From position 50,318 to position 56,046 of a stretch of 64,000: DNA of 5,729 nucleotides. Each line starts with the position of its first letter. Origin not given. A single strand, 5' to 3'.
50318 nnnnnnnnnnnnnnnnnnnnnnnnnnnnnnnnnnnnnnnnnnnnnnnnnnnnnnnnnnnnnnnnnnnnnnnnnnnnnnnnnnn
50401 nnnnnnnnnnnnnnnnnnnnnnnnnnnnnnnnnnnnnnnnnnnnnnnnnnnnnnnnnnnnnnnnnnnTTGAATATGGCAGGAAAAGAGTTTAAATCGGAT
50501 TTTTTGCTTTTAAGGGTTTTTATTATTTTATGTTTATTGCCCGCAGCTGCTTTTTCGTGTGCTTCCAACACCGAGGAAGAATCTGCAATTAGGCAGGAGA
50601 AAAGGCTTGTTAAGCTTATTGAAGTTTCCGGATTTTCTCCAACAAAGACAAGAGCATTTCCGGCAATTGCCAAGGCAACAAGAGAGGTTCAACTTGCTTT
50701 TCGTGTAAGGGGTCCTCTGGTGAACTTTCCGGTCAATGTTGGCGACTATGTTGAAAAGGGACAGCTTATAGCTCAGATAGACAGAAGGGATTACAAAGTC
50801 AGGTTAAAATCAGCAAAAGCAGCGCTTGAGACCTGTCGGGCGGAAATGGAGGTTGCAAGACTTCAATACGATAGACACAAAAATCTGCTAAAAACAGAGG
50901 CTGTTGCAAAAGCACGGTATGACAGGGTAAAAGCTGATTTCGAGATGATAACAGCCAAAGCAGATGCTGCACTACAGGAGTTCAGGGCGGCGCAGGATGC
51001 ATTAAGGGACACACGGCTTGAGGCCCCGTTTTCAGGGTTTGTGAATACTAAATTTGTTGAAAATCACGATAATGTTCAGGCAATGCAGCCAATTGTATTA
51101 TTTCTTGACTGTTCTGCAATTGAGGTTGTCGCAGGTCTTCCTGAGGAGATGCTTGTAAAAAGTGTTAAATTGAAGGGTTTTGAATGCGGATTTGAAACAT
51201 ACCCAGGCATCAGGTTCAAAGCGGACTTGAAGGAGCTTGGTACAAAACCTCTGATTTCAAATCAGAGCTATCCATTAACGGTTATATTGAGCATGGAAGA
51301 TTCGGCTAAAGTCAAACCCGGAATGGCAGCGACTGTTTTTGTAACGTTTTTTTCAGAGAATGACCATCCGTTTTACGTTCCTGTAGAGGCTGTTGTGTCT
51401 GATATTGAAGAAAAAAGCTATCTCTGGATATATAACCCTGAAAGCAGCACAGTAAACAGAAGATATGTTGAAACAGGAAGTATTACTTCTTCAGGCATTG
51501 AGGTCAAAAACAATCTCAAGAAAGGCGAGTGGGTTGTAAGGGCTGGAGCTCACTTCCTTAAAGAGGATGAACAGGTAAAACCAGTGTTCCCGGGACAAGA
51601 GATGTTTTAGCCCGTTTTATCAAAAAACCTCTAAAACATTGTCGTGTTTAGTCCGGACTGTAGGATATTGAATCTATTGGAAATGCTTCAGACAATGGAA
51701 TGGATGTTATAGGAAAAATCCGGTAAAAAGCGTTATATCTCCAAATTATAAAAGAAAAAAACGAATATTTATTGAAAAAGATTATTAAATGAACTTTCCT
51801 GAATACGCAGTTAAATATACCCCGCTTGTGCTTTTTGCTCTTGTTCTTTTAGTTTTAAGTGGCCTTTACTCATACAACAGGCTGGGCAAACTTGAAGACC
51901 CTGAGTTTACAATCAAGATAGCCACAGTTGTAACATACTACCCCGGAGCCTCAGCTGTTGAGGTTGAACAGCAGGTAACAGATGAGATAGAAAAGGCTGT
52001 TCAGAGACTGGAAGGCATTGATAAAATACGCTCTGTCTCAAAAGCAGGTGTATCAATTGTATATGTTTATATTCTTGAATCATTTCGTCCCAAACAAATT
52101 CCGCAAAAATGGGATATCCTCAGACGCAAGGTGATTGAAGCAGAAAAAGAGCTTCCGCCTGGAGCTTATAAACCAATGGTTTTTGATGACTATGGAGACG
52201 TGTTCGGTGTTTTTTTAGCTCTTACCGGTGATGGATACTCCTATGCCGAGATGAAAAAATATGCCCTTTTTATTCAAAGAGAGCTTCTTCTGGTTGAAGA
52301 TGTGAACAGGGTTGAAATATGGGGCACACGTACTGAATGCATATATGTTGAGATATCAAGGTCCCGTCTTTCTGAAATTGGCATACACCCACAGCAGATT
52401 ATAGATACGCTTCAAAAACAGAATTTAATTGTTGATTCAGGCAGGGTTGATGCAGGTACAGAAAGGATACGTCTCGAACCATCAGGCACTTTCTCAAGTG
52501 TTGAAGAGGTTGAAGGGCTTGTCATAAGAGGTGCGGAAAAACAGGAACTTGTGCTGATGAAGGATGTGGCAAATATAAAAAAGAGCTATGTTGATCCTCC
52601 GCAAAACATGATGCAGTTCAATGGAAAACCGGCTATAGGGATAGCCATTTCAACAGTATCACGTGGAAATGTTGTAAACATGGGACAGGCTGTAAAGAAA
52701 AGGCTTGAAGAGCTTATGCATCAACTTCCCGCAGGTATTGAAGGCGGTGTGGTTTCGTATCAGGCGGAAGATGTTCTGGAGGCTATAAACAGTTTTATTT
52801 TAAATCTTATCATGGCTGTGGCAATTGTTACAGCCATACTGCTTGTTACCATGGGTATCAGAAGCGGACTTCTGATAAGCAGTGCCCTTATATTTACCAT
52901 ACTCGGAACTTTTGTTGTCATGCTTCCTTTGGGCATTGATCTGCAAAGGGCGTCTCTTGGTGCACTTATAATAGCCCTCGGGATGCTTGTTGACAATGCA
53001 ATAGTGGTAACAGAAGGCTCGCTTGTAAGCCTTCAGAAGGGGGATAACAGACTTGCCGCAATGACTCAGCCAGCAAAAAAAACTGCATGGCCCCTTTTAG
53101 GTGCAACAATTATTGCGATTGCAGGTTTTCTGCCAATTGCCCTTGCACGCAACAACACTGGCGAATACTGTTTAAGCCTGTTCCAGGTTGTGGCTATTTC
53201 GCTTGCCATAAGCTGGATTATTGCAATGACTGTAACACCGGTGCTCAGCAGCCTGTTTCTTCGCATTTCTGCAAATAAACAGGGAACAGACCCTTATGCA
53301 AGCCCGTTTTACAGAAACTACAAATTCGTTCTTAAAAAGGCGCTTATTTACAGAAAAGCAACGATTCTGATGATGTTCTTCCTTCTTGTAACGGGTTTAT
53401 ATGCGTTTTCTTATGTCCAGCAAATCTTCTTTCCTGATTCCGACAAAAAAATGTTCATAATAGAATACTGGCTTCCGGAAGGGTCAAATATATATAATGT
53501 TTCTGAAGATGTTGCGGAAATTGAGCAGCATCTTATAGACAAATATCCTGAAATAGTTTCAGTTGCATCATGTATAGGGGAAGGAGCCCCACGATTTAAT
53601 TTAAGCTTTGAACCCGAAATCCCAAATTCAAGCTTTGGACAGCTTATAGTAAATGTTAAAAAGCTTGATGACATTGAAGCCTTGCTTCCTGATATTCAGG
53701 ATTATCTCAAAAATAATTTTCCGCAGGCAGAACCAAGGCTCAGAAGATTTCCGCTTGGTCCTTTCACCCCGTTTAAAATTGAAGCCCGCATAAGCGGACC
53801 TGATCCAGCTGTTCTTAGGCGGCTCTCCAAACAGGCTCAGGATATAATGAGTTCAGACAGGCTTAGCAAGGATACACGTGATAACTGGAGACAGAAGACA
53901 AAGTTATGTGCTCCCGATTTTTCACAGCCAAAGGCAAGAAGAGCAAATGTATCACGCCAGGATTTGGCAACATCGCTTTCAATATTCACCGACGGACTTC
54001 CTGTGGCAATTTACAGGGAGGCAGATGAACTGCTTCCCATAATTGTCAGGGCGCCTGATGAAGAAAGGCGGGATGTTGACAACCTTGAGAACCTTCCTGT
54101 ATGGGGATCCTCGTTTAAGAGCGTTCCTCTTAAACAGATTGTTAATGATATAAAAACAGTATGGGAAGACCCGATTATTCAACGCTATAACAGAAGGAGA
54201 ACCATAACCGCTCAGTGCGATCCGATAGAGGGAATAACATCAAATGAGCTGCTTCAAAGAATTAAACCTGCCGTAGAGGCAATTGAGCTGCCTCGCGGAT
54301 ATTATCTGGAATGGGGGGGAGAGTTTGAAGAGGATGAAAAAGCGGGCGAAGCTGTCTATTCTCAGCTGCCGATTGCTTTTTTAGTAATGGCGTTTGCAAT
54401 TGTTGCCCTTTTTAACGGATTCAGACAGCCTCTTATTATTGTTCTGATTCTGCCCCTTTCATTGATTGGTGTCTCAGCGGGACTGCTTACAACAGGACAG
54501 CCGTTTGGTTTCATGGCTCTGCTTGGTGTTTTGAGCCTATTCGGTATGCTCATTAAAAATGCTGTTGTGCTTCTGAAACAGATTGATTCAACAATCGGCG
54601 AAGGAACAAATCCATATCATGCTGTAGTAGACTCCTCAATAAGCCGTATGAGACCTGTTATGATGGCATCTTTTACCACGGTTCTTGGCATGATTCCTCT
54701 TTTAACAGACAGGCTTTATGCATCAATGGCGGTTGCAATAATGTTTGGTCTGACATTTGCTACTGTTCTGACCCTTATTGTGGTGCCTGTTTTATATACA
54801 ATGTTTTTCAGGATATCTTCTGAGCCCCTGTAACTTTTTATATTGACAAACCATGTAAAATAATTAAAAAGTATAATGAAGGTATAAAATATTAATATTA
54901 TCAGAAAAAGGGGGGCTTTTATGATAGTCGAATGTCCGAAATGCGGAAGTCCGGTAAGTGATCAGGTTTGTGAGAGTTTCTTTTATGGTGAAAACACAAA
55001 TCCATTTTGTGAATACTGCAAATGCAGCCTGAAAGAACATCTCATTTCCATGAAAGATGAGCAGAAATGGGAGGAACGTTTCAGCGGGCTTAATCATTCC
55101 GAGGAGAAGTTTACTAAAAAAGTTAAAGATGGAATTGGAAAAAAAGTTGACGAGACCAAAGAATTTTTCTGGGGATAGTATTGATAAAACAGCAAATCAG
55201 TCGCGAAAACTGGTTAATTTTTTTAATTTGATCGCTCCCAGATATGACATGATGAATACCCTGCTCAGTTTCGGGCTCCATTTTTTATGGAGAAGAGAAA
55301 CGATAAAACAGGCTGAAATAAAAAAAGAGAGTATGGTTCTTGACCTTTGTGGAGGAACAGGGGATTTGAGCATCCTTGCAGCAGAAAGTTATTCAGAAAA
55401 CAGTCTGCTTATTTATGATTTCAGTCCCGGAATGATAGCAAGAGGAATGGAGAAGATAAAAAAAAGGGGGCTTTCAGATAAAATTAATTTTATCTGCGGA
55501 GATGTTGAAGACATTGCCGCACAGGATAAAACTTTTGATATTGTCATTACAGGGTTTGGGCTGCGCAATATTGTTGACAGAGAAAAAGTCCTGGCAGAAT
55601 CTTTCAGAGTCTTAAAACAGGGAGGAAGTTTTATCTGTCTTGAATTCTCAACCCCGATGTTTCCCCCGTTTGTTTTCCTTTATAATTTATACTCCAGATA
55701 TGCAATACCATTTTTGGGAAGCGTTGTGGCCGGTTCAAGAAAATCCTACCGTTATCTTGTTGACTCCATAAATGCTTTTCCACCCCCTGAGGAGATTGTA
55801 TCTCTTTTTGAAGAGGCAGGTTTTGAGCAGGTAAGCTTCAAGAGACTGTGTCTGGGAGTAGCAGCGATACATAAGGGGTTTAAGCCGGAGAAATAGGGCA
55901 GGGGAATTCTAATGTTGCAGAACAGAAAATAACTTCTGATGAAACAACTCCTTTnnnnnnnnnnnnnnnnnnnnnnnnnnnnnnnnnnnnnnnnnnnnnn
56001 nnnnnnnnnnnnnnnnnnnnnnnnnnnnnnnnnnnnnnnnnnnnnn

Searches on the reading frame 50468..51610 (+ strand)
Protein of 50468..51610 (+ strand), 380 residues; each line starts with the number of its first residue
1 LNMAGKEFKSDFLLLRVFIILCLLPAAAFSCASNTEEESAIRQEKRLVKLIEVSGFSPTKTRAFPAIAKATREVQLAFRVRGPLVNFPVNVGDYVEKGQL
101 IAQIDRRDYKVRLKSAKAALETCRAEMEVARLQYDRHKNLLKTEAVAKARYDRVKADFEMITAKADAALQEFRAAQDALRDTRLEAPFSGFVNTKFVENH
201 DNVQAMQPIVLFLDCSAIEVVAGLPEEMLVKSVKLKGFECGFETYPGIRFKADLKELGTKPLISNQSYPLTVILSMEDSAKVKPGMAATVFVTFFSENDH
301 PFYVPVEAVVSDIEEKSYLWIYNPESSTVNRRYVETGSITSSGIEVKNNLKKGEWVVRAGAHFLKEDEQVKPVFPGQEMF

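Call 86: search_protein_families(library=pfam, proteins=[window:50468-51610:+], max_evalue=0.00001)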
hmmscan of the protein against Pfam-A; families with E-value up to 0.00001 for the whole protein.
window:50468-51610:+ (380 aa): 2 families
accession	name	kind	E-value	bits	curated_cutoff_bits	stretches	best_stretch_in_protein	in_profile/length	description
PF13437.12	HlyD_3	-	1.1e-08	36.2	22.2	0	184-285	2-106/106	HlyD family secretion protein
PF16576.10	HlyD_D23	-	6.1e-07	29.4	30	1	72-288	18-214/214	Barrel-sandwich domain of CusB or HlyD membrane-fusion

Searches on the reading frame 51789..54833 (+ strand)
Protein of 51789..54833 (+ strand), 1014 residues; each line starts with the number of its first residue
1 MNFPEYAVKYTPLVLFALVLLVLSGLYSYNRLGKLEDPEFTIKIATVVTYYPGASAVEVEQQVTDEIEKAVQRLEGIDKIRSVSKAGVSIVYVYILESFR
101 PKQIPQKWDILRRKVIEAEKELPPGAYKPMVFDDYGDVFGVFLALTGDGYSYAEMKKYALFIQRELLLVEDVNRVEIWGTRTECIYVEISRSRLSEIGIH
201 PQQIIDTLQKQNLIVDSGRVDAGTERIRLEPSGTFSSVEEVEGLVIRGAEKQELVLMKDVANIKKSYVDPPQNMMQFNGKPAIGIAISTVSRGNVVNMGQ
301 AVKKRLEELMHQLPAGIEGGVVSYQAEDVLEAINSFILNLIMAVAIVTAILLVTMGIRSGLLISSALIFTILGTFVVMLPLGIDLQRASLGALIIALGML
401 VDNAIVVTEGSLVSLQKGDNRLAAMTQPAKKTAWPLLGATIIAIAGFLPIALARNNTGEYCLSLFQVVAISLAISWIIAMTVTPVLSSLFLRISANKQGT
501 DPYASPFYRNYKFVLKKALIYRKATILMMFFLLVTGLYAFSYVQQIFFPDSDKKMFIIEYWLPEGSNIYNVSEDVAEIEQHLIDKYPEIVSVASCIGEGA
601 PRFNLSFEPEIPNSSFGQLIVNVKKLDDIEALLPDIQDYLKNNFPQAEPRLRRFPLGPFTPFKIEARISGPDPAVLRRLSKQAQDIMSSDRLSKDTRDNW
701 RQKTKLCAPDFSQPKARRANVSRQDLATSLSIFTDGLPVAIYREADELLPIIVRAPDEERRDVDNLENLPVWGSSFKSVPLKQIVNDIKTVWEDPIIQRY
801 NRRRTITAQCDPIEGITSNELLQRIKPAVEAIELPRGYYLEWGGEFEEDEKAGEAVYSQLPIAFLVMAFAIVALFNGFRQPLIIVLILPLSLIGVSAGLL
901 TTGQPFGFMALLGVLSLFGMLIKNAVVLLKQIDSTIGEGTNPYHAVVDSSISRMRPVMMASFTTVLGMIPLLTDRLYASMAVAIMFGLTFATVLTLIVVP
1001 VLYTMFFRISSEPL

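Call 3: search_protein_families(library=pfam, proteins=[window:51789-54833:+], max_evalue=0.01)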
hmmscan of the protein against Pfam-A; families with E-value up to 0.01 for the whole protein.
window:51789-54833:+ (1014 aa): 1 family
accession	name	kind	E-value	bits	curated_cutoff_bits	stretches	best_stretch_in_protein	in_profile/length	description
PF00873.25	ACR_tran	-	2.8e-147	492.6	28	1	12-1006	10-1020/1021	AcrB/AcrD/AcrF family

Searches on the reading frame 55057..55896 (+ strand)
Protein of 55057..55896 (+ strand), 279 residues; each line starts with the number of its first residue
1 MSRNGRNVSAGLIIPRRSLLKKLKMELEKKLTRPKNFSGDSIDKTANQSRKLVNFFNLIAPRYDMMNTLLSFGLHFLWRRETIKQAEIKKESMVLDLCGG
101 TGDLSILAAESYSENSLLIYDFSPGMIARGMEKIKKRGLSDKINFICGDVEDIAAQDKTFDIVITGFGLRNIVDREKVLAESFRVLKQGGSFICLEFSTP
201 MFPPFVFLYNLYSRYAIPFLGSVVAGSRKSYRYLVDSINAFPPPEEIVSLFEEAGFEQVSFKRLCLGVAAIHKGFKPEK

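Call 3: search_protein_families(library=pfam, proteins=[window:55057-55896:+], max_evalue=0.01)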
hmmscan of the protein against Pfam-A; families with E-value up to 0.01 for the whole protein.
window:55057-55896:+ (279 aa): 12 families
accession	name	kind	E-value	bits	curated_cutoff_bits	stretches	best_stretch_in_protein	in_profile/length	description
PF01209.24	Ubie_methyltran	-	1.5e-70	237.6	20.1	1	47-276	4-233/233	ubiE/COQ5 methyltransferase family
PF13649.12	Methyltransf_25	-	5.1e-19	69.2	27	1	94-190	1-97/97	Methyltransferase domain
PF08241.18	Methyltransf_11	-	1.5e-16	61.2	21.2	1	95-194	1-95/95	Methyltransferase domain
PF13847.12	Methyltransf_31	-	1.4e-15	57.6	27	1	89-198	2-113/145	Methyltransferase domain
PF08242.18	Methyltransf_12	-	2.6e-10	41.3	30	1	95-191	1-97/98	Methyltransferase domain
PF13489.12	Methyltransf_23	-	1.1e-09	38.7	27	1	79-259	10-162/164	Methyltransferase domain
PF12847.13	Methyltransf_18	-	3.4e-06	27.6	27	1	87-185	11-106/151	Methyltransferase domain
PF05175.20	MTS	-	2.4e-05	24.5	23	1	90-193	31-137/170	Methyltransferase small domain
PF02475.24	TRM5-TYW2_MTfase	-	0.00021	21.7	28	1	79-190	26-131/164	TRM5/TYW2 methyltransferase domain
PF12147.14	Methyltransf_20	-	0.0018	18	21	1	84-157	127-205/309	Putative methyltransferase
PF00891.24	Methyltransf_2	-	0.0041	16.9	22.3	1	78-151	50-121/210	O-methyltransferase domain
PF09445.16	Methyltransf_15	-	0.0077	16.3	22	0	93-159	3-67/165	RNA cap guanine-N2 methyltransferase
